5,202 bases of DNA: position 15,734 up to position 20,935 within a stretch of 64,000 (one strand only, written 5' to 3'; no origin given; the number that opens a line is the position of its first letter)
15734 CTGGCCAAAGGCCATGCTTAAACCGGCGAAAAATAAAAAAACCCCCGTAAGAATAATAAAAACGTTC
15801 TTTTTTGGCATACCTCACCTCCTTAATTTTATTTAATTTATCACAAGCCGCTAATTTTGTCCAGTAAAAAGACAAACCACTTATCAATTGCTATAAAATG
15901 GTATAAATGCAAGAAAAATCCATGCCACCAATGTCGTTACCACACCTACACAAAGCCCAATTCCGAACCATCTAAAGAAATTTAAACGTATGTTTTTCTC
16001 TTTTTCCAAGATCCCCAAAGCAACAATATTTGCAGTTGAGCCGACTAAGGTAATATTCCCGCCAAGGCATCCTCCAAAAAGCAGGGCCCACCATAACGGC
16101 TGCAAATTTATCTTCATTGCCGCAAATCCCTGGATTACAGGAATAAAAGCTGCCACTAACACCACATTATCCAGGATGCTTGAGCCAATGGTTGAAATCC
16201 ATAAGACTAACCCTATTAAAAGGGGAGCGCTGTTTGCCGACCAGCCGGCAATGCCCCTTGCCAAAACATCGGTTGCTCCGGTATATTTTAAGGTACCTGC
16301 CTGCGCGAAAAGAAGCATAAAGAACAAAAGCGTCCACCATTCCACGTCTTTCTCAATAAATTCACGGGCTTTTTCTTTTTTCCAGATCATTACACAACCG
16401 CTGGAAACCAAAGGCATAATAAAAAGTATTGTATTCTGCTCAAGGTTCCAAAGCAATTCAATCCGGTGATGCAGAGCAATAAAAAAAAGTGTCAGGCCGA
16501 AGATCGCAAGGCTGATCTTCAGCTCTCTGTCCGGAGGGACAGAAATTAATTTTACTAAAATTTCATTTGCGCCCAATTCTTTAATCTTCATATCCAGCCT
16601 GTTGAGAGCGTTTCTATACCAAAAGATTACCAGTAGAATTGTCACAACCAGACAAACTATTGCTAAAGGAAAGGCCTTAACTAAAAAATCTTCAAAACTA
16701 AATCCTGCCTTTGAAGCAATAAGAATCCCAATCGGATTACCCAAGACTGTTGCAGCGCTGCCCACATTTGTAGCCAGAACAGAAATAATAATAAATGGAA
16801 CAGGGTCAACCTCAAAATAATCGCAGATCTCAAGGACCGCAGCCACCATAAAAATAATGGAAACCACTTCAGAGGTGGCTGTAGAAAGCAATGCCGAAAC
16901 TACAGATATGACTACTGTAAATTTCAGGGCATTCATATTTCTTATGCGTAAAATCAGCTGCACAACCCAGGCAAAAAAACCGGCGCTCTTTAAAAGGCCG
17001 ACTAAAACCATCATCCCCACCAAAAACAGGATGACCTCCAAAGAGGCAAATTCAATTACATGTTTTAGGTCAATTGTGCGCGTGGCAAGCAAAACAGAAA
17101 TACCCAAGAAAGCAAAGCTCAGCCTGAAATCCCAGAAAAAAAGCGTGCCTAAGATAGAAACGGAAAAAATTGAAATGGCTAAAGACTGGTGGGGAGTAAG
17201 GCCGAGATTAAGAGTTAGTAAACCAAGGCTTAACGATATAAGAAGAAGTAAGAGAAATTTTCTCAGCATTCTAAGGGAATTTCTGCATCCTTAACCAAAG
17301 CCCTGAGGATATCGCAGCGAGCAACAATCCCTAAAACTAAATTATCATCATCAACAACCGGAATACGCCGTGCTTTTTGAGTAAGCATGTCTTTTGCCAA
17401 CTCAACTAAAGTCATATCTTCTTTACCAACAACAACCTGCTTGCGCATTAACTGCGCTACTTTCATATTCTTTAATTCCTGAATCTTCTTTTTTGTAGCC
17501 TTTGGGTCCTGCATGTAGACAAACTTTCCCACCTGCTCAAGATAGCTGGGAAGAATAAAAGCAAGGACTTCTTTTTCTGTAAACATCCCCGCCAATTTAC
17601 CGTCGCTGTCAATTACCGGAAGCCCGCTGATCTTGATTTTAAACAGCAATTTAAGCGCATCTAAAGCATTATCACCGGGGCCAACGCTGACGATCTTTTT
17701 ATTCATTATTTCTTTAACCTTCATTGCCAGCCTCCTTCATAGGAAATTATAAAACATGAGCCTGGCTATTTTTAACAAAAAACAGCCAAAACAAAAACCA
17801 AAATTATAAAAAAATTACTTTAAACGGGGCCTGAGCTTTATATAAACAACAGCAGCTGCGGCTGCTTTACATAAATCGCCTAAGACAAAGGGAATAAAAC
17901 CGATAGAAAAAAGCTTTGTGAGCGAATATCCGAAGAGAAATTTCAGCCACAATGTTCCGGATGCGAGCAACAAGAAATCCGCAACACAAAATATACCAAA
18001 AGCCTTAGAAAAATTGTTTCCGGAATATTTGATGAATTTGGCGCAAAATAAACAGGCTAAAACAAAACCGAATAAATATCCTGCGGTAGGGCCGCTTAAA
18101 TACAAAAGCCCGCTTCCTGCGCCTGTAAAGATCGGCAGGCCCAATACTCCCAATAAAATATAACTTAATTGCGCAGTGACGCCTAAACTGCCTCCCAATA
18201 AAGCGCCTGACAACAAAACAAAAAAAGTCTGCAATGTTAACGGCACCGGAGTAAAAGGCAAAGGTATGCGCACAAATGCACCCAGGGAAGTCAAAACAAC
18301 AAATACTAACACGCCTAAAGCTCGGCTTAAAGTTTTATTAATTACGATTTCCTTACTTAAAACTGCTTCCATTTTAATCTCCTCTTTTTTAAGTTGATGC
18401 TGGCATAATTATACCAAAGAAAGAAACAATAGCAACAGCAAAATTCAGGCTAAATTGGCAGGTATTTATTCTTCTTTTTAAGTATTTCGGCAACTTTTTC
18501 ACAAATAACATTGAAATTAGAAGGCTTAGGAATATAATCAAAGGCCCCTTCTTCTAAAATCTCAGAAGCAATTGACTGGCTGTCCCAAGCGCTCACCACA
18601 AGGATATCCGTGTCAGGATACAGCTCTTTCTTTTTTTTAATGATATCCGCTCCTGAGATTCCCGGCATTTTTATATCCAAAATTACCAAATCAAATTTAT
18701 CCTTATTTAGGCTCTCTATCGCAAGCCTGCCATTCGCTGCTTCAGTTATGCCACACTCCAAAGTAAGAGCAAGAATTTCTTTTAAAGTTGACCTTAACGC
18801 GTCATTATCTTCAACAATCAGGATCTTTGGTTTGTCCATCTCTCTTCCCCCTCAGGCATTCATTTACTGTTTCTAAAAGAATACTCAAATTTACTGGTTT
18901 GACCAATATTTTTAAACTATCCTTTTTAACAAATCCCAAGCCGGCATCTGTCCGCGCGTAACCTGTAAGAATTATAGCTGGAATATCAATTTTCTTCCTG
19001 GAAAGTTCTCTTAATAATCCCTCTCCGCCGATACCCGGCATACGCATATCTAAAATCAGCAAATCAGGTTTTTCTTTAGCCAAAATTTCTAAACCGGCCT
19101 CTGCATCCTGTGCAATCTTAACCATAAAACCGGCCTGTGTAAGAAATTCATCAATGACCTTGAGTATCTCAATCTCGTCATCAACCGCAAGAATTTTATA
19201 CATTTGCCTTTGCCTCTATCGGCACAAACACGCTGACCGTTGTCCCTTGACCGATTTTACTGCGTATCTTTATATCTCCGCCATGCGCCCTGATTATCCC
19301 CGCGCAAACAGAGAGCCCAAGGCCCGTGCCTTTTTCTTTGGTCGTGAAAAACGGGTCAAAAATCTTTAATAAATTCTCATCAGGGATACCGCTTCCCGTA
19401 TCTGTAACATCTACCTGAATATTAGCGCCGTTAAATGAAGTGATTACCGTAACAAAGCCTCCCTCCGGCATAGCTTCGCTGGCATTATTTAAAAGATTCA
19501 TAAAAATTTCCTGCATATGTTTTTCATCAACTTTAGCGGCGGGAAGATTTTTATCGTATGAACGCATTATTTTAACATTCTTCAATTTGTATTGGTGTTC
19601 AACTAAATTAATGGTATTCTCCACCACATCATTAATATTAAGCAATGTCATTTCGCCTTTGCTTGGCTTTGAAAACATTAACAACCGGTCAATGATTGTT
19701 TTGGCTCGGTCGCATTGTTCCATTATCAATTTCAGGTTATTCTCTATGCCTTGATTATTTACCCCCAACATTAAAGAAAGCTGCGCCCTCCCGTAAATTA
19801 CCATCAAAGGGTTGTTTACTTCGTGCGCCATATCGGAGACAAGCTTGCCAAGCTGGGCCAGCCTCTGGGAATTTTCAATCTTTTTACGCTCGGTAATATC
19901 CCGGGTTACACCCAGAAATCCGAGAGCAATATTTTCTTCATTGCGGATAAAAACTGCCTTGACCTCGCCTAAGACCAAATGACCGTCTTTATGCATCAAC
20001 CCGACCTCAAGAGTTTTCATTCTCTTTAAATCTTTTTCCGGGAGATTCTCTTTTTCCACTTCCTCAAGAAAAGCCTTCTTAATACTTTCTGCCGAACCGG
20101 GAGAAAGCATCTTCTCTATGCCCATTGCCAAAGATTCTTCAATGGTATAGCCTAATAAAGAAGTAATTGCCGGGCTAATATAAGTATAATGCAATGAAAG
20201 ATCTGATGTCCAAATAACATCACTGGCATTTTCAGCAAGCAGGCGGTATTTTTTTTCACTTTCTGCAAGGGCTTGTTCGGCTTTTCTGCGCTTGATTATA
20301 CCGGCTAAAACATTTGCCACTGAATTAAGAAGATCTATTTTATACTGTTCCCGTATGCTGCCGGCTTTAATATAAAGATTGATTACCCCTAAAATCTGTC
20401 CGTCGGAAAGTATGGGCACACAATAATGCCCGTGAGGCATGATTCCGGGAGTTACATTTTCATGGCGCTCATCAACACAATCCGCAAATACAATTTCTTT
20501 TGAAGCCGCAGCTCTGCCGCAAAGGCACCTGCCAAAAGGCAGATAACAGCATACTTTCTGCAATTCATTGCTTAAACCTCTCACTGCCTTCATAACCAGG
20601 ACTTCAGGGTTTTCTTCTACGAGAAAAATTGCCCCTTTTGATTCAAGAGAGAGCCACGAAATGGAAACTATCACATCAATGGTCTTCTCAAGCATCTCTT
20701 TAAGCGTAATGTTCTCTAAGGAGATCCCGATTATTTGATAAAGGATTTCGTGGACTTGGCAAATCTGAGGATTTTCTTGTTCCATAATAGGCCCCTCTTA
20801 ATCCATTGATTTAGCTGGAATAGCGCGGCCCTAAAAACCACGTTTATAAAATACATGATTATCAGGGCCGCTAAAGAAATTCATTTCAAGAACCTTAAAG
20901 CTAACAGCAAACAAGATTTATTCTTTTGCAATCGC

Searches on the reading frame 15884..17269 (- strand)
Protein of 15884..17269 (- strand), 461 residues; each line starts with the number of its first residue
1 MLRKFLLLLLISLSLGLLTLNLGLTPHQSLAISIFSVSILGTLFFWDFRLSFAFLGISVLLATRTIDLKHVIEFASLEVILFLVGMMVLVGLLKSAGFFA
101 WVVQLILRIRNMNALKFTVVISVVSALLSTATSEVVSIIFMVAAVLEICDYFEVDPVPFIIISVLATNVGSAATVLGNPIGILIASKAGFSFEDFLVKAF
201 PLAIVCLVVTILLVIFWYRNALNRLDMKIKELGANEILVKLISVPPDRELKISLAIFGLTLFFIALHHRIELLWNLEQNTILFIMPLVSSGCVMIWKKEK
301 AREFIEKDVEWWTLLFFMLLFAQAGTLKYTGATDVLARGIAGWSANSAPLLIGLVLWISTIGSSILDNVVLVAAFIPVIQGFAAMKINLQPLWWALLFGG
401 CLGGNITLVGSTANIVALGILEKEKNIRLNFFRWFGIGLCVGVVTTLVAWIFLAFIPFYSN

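Call 49: search_protein_families(library=pfam, proteins=[window:15884-17269:-], max_evalue=0.00001)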
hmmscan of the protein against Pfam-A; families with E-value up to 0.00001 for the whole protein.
window:15884-17269:- (461 aa): 3 families
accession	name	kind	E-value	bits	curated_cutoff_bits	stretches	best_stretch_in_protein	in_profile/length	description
PF03600.22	CitMHS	-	1.1e-49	169.8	31.9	1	53-399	15-336/336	Citrate transporter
PF00939.25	Na_sulph_symp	-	1.6e-07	31.1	27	1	38-218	275-466/472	Sodium:sulfate symporter transmembrane region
PF02040.21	ArsB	-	1.6e-06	28.2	22.2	1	78-451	53-417/423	Arsenical pump membrane protein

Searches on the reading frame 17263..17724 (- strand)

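Call 49: search_protein_families(library=pfam, proteins=[window:17263-17724:-], max_evalue=0.00001)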
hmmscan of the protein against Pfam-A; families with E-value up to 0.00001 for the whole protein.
window:17263-17724:- (153 aa): 1 family
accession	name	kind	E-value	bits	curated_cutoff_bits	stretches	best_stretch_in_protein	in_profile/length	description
PF00571.33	CBS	-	4.7e-28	97.7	24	2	3-57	1-55/57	CBS domain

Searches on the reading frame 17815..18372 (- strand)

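Call 49: search_protein_families(library=pfam, proteins=[window:17815-18372:-], max_evalue=0.00001)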
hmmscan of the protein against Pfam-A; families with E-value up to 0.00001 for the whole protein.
window:17815-18372:- (185 aa): 1 family
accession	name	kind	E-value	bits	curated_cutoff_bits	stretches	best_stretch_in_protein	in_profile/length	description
PF02632.19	BioY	-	2.8e-36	125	25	1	40-181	1-139/140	BioY family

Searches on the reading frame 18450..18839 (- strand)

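Call 49: search_protein_families(library=pfam, proteins=[window:18450-18839:-], max_evalue=0.00001)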
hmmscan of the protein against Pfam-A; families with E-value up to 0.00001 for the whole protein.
window:18450-18839:- (129 aa): 1 family
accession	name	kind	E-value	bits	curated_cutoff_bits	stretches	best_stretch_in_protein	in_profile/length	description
PF00072.30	Response_reg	-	1e-26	93.7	30.2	1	6-116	1-110/111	Response regulator receiver domain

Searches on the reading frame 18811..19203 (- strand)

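Call 49: search_protein_families(library=pfam, proteins=[window:18811-19203:-], max_evalue=0.00001)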
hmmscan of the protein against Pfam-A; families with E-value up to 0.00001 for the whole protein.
window:18811-19203:- (130 aa): 1 family
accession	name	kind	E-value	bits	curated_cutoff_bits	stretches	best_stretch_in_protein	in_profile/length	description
PF00072.30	Response_reg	-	4.8e-22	78.7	30.2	1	4-113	1-110/111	Response regulator receiver domain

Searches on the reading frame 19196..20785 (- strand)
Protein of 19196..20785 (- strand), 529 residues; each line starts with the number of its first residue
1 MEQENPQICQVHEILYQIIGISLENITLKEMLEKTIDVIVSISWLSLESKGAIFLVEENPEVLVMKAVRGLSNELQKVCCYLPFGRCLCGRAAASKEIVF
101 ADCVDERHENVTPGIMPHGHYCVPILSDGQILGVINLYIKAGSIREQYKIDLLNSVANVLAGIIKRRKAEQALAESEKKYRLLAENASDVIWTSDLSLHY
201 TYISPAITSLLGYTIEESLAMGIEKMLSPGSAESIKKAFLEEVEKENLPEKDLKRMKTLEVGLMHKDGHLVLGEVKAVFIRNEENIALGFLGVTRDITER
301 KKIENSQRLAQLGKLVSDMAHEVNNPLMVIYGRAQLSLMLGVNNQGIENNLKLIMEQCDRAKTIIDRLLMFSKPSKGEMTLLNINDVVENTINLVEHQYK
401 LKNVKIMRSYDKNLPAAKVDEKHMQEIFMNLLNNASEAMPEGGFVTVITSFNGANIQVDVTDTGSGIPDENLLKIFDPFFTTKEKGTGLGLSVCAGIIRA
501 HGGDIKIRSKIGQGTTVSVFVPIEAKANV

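Call 49: search_protein_families(library=pfam, proteins=[window:19196-20785:-], max_evalue=0.00001)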
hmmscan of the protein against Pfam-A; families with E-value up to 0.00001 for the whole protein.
window:19196-20785:- (529 aa): 6 families
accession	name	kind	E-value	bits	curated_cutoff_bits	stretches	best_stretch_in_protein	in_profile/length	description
PF02518.31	HATPase_c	-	1.2e-26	93.8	26.4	1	420-524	2-110/111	Histidine kinase-, DNA gyrase B-, and HSP90-like ATPase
PF00512.31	HisKA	-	2.2e-11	44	26.9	1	312-375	2-64/66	His Kinase A (phospho-acceptor) domain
PF13185.12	GAF_2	-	1.6e-10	41.8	28.6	1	27-164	3-135/136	GAF domain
PF01590.32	GAF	-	1.5e-06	29.2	22.4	1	62-162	34-131/133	GAF domain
PF13426.13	PAS_9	-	1.5e-06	28.8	27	1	190-299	3-103/103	PAS domain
PF00989.32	PAS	-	1.7e-06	28.5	22.6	1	179-297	2-113/113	PAS fold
